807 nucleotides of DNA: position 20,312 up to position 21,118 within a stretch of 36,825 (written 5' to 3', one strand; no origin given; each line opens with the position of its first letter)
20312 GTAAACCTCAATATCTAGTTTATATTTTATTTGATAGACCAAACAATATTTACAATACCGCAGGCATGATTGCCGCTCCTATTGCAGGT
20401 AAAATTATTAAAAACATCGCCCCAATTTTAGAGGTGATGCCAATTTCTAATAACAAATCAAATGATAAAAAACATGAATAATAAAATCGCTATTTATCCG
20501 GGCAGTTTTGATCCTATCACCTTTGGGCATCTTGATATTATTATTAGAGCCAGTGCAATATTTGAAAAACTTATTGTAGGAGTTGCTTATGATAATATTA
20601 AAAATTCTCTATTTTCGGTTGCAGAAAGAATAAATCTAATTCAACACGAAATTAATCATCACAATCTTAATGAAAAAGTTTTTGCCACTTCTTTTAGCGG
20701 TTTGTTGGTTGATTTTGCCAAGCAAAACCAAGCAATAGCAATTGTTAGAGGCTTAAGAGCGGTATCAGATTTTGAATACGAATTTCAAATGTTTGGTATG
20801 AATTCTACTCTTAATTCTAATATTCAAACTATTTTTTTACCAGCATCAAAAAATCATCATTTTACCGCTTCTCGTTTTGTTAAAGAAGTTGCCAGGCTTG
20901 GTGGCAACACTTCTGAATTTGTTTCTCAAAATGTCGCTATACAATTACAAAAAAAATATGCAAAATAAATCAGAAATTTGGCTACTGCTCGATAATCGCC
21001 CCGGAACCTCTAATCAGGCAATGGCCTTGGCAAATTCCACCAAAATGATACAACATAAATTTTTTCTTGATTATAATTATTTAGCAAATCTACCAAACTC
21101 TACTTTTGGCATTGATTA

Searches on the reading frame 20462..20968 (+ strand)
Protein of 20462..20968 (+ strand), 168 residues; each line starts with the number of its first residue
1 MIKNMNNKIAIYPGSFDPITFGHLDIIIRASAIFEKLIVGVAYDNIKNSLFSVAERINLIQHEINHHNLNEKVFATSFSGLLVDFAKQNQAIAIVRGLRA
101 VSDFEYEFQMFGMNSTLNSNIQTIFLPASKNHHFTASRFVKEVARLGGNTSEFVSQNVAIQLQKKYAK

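Call 6: search_protein_families(library=ncbifam, proteins=[window:20462-20968:+], max_evalue=0.00001)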
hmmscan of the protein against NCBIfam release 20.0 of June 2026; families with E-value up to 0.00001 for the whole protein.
window:20462-20968:+ (168 aa): 2 families
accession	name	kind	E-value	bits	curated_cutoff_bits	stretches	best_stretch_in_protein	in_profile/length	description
TIGR01510.1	coaD_prev_kdtB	equivalog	3.9e-53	179.6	103.3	1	9-165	1-154/155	pantetheine-phosphate adenylyltransferase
TIGR00125.1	cyt_tran_rel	domain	1.2e-14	54.2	27.7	1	9-66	1-62/65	adenylyltransferase/cytidyltransferase family protein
